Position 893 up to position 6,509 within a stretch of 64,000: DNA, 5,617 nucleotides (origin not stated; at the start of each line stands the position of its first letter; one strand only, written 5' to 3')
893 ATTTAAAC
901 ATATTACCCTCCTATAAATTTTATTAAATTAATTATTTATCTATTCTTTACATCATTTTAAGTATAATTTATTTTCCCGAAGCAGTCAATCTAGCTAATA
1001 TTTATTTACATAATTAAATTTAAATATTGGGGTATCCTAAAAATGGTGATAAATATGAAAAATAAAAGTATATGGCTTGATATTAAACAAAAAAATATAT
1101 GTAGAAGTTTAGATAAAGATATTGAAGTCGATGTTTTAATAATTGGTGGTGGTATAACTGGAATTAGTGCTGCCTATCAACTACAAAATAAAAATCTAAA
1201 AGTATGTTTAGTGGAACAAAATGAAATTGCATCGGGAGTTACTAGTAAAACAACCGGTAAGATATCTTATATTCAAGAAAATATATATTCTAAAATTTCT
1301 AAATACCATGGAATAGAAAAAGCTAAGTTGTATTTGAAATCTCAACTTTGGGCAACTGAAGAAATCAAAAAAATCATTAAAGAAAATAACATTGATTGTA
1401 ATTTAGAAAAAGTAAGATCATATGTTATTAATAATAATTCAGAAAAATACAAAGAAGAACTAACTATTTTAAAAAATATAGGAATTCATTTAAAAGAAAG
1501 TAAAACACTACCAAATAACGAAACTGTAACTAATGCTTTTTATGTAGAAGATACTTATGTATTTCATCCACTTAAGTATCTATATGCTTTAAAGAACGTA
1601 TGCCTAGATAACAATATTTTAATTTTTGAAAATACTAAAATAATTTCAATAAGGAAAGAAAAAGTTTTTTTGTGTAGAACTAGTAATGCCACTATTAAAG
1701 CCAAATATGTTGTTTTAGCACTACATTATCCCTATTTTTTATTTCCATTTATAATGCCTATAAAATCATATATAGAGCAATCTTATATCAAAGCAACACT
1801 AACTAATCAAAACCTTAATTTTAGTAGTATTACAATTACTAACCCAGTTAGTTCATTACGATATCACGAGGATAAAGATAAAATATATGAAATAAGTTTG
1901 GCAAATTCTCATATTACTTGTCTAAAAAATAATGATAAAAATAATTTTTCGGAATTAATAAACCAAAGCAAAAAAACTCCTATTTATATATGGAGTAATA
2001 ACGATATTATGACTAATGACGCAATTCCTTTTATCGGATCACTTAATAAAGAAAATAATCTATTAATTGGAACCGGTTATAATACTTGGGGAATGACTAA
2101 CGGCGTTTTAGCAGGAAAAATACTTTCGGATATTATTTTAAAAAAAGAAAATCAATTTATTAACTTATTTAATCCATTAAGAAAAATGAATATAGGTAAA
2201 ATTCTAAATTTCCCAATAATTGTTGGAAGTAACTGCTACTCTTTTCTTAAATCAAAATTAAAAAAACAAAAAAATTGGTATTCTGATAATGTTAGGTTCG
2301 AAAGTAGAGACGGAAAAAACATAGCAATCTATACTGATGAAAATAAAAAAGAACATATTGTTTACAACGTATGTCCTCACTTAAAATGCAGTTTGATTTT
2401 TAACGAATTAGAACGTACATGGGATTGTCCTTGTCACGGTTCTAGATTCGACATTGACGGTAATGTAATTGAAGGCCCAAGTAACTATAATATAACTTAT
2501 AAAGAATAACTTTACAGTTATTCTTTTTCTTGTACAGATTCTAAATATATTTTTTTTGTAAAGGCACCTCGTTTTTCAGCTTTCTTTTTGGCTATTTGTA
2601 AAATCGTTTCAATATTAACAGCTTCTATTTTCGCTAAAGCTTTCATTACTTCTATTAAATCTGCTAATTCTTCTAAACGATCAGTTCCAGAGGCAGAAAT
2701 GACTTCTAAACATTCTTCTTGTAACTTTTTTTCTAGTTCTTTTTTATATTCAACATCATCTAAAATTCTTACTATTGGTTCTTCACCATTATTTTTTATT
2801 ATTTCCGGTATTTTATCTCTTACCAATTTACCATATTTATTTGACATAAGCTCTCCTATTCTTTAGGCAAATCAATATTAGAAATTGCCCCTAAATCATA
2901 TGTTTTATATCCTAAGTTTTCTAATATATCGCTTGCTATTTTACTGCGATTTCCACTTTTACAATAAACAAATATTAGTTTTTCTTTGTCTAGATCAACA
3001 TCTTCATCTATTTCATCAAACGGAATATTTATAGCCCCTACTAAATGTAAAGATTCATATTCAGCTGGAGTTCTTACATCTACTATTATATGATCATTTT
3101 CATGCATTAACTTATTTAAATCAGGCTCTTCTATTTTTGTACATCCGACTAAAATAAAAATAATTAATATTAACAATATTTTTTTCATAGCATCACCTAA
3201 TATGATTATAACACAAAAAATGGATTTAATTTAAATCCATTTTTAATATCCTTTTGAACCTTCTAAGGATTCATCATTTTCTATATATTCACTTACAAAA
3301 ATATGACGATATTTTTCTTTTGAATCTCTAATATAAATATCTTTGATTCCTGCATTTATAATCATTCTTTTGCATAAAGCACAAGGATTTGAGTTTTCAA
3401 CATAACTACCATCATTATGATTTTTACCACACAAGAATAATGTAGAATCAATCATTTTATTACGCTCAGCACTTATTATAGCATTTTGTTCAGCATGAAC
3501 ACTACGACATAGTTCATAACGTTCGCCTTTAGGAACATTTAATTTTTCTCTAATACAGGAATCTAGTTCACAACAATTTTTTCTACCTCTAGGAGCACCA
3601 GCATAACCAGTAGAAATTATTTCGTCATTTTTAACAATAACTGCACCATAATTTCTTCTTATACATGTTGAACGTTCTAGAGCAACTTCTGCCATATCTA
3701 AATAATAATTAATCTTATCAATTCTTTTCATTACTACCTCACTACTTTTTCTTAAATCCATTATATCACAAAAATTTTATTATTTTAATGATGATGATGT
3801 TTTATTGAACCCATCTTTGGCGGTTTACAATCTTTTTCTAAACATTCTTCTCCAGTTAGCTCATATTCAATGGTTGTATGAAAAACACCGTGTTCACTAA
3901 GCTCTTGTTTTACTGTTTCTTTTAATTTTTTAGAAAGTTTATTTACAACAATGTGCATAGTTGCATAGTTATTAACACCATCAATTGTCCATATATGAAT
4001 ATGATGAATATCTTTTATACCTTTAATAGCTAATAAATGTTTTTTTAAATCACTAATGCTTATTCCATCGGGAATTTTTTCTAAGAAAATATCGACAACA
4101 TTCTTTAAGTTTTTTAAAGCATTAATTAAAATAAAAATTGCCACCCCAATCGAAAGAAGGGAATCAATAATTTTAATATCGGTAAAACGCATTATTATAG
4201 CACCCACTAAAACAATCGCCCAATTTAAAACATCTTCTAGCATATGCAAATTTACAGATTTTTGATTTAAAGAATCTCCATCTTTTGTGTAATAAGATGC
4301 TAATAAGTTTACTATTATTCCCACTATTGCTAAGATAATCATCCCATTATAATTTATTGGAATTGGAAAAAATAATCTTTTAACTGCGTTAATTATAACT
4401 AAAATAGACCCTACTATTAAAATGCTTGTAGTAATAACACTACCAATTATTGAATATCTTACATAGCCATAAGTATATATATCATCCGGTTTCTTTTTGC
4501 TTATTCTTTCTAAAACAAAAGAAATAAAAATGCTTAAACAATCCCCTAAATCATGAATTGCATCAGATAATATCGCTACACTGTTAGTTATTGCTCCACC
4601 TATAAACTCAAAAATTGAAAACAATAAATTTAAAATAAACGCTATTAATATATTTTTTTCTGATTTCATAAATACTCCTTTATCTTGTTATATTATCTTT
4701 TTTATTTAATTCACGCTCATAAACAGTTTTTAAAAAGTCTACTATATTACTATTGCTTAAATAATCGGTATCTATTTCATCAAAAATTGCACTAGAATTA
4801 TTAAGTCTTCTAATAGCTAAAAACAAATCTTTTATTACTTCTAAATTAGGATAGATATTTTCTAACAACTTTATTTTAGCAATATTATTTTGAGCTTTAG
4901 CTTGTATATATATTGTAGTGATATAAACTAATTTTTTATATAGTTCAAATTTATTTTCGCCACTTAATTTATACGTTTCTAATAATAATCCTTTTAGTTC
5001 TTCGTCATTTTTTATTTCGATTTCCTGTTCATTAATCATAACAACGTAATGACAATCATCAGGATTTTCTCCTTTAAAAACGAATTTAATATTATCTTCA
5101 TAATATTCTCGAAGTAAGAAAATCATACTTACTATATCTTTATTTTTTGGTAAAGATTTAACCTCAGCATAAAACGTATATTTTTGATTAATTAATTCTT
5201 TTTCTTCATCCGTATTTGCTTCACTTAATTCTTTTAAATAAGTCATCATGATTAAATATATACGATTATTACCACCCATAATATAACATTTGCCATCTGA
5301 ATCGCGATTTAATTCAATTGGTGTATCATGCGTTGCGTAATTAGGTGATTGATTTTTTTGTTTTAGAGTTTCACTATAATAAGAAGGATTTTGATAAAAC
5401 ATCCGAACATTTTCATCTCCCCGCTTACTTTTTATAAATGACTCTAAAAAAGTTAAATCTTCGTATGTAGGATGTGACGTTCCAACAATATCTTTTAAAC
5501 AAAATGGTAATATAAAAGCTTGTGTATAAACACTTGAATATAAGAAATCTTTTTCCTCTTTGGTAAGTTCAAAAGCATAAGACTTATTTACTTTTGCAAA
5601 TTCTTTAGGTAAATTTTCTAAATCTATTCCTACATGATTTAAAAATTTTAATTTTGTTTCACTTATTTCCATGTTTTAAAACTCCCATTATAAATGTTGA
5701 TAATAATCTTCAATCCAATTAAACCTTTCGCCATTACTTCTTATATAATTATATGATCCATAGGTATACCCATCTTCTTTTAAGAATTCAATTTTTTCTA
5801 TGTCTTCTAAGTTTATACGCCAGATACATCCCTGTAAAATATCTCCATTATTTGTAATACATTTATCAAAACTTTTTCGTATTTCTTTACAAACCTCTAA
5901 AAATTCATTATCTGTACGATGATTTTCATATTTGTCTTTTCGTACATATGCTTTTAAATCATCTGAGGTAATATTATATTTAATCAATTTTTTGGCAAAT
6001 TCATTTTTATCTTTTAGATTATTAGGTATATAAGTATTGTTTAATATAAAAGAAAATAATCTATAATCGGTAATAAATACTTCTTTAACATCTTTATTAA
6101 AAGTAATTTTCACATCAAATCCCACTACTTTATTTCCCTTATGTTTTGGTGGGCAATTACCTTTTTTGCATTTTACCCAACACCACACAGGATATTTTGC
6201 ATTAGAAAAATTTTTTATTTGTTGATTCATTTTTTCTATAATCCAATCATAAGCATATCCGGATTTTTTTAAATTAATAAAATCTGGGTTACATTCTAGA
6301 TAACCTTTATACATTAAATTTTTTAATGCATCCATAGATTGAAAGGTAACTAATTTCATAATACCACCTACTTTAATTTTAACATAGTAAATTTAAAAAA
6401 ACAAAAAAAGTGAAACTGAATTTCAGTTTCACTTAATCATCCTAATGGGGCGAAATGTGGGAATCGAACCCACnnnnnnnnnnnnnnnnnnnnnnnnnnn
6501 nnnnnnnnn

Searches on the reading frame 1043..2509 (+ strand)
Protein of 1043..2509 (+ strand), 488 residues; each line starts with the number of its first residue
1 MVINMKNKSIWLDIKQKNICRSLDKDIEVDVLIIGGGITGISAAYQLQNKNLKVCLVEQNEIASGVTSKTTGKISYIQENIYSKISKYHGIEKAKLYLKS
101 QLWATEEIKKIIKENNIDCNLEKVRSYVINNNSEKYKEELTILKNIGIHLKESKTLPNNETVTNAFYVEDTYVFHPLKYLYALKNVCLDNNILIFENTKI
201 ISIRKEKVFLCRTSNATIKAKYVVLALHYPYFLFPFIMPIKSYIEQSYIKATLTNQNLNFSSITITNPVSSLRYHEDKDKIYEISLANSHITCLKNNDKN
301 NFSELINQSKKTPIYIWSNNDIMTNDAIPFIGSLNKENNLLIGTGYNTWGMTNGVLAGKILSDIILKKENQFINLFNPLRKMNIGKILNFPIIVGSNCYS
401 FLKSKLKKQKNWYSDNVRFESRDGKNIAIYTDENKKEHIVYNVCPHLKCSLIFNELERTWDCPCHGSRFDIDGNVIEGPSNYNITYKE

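Call 45: search_protein_families(library=pfam, proteins=[window:1043-2509:+], max_evalue=0.001)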
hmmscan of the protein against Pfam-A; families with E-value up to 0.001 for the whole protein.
window:1043-2509:+ (488 aa): 10 families
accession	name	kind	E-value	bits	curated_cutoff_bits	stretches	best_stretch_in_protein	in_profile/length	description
PF01266.30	DAO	-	5.3e-34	118.7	27.9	1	30-363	1-352/353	FAD dependent oxidoreductase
PF00355.32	Rieske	-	3.3e-14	53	20.3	1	420-481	19-81/88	Rieske [2Fe-2S] domain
PF13450.12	NAD_binding_8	-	3.9e-07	30.7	21.9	1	33-67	1-35/68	NAD(P)-binding Rossmann-like domain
PF01946.23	Thi4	-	5.2e-07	29.6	26.2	1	20-65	9-54/235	Thi4 family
PF12831.13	FAD_oxidored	-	6.7e-07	29.4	27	1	30-71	1-42/416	FAD dependent oxidoreductase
PF13738.12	Pyr_redox_3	-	1.4e-06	28.2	30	0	177-227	81-132/305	Pyridine nucleotide-disulphide oxidoreductase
PF00890.30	FAD_binding_2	-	1.7e-06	27.9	20.4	1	30-71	1-42/414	FAD binding domain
PF07992.20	Pyr_redox_2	-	3.1e-06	27.2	26.1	1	30-131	2-58/291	Pyridine nucleotide-disulphide oxidoreductase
PF03486.20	HI0933_like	-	9.9e-06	25.6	50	1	30-135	2-110/244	HI0933-like protein Rossmann domain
PF01134.28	GIDA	-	0.00021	20.9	22.1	1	30-161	1-127/391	Glucose inhibited division protein A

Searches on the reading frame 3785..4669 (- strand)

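Call 41: search_protein_families(library=padloc, proteins=[window:3785-4669:-], max_evalue=0.001)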
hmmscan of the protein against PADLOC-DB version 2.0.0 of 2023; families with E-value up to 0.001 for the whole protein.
window:3785-4669:- (294 aa): 1 family
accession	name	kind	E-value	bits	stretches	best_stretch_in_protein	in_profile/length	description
PDLC03902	NsnC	-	0.00029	18.1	1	204-278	26-99/298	-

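Call 42: search_protein_families(library=phrogs, proteins=[window:3785-4669:-], max_evalue=0.001)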
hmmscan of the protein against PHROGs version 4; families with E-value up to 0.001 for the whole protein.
window:3785-4669:- (294 aa): 1 family
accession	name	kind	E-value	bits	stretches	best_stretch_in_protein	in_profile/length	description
phrog_7308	-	moron, auxiliary metabolic gene and host takeover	3e-28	100.1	1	3-244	11-255/302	cation efflux protein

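Call 45: search_protein_families(library=pfam, proteins=[window:3785-4669:-], max_evalue=0.001)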
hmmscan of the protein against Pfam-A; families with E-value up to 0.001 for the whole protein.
window:3785-4669:- (294 aa): 2 families
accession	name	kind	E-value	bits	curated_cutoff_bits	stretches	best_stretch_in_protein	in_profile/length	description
PF01545.26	Cation_efflux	-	4.4e-40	138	26.6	1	7-195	1-197/198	Cation efflux family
PF16916.11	ZT_dimer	-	1.1e-07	32.2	26.7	1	200-270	1-76/78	Dimerisation domain of Zinc Transporter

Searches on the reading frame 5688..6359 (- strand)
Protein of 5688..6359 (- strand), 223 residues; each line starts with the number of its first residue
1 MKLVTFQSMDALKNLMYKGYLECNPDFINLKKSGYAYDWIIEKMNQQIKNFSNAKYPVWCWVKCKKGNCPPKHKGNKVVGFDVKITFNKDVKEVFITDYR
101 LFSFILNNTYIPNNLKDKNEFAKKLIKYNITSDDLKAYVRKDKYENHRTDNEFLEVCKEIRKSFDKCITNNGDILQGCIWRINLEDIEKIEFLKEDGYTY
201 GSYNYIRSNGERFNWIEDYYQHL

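Call 41: search_protein_families(library=padloc, proteins=[window:5688-6359:-], max_evalue=0.001)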
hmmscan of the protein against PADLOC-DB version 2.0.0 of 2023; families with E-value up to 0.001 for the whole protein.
window:5688-6359:- (223 aa): 0 families

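Call 42: search_protein_families(library=phrogs, proteins=[window:5688-6359:-], max_evalue=0.001)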
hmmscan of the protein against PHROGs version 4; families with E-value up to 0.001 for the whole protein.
window:5688-6359:- (223 aa): 0 families

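Call 45: search_protein_families(library=pfam, proteins=[window:5688-6359:-], max_evalue=0.001)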
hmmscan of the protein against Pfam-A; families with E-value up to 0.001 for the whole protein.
window:5688-6359:- (223 aa): 1 family
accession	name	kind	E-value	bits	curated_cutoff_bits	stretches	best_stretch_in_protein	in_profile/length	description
PF12952.12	DUF3841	-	8.2e-22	78.2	27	1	3-187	2-177/178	Domain of unknown function (DUF3841)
